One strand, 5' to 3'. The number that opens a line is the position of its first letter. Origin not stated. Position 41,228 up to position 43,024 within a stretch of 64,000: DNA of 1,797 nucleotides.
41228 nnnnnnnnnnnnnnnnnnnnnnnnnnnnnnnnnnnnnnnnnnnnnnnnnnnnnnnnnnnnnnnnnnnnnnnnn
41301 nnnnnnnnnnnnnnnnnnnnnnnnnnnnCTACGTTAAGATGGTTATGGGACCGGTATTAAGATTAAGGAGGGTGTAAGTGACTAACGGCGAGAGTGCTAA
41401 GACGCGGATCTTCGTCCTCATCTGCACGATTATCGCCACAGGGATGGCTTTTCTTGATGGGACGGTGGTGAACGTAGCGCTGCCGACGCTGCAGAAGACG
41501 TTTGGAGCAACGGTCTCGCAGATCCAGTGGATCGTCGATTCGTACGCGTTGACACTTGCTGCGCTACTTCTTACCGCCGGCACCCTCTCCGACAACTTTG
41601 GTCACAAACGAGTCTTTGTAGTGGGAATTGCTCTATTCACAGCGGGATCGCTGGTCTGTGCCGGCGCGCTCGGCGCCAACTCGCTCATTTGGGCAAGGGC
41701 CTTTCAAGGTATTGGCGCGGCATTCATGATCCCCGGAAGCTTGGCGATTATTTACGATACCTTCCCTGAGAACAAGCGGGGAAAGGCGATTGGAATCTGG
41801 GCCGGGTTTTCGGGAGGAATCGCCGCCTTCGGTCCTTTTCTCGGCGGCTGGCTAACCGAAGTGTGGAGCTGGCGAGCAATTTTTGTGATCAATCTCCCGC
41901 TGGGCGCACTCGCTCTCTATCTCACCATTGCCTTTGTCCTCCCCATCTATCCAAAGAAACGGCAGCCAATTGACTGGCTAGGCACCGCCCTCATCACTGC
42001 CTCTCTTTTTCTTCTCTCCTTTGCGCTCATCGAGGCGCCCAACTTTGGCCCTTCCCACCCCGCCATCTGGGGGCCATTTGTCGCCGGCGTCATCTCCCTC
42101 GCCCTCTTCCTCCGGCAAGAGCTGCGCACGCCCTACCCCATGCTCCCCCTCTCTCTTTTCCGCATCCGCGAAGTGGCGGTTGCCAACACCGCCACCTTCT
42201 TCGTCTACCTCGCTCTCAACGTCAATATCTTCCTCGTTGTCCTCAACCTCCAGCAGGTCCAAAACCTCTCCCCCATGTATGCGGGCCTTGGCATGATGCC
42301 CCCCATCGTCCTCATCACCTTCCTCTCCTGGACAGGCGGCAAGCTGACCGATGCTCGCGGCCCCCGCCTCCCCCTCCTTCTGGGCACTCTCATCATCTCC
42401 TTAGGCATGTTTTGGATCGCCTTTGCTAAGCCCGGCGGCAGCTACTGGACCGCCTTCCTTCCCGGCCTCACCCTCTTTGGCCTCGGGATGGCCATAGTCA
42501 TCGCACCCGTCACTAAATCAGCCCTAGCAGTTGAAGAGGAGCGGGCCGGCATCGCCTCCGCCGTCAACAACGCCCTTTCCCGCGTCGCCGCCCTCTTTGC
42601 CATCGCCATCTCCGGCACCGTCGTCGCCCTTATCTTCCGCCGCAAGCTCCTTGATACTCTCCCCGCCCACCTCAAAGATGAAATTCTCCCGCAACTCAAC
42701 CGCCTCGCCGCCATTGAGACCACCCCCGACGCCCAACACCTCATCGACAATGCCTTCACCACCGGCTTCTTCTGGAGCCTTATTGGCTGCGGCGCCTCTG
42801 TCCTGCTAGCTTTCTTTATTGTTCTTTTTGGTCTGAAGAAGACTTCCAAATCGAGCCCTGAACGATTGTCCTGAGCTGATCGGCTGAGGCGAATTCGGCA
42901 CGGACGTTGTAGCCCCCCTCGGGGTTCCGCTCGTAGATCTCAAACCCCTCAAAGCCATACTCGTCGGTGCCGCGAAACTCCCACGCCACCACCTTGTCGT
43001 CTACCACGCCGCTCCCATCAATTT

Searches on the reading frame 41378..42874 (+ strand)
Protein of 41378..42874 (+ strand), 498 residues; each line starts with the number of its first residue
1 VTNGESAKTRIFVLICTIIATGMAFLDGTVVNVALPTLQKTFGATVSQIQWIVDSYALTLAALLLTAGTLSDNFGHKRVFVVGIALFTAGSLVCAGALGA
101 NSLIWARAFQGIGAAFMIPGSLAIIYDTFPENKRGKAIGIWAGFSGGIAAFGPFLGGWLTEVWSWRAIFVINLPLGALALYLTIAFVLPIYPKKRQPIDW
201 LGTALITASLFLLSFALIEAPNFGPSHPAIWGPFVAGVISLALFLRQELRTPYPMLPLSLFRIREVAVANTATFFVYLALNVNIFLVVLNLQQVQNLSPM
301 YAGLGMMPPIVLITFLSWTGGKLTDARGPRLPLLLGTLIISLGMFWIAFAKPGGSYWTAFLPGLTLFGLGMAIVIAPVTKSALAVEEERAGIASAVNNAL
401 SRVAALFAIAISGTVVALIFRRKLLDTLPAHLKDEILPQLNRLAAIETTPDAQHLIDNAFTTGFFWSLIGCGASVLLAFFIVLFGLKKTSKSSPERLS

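Call 31: search_protein_families(library=ncbifam, proteins=[window:41378-42874:+], max_evalue=0.00001)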
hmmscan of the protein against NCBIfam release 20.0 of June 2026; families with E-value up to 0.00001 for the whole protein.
window:41378-42874:+ (498 aa): 50 families (the best 25 are shown)
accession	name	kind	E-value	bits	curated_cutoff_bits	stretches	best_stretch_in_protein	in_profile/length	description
TIGR00711.1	efflux_EmrB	subfamily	1.8e-74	251.3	230.2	1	11-417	1-409/485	DHA2 family efflux MFS transporter permease subunit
NF011571.1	PRK14995.1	subfamily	7.5e-56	189.9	701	1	24-439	18-432/493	SmvA family efflux MFS transporter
NF000031.1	MFS_efflux_LmrA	exception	4.1e-54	184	850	1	9-411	28-432/484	lincomycin efflux MFS transporter Lmr(A)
NF000025.1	MFS_efflux_tcmA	exception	5.1e-49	167.4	999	1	14-447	28-460/538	tetracenomycin C efflux MFS transporter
NF033896.2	MFS_LfrA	equivalog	1.6e-42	145.8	825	1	23-432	31-438/504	efflux MFS transporter LfrA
NF012169.0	qepA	equivalog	9.7e-42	143.2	1075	1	24-427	33-433/511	fluoroquinolone efflux MFS transporter QepA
NF000089.1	qac_MFS_AB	exception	1.2e-40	139.8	900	1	7-422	14-431/514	QacA/B family quaternary ammonium compound efflux MFS transporter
NF007799.0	PRK10504.1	subfamily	1.9e-40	139.1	426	1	19-418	15-411/471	multidrug transporter subunit MdtD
NF012180.1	tet_MFS_43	exception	2.3e-40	139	999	1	15-421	24-432/484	tetracycline efflux MFS transporter Tet(43)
NF000391.1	EmrB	exception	4.7e-39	134.4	925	1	11-415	10-417/501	multidrug efflux MFS transporter permease subunit EmrB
NF000060.1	MFS_efflux_LmrB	exception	2.4e-28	99.2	800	1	12-417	17-424/479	lincomycin efflux MFS transporter Lmr(B)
NF040856.1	FexB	exception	3.3e-28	98.7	950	1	24-400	26-404/469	chloramphenicol/florfenicol efflux MFS transporter FexB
TIGR00710.1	efflux_Bcr_CflA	subfamily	3.7e-27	95.7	200.9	1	13-220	7-216/385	Bcr/CflA family efflux MFS transporter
NF000218.1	FexA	exception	3.7e-27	95.1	900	1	9-396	19-409/475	chloramphenicol/florfenicol efflux MFS transporter FexA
NF040895.2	MFS_effux_SdrM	equivalog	2.1e-25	89.7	550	1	11-388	5-372/441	multidrug efflux MFS transporter SdrM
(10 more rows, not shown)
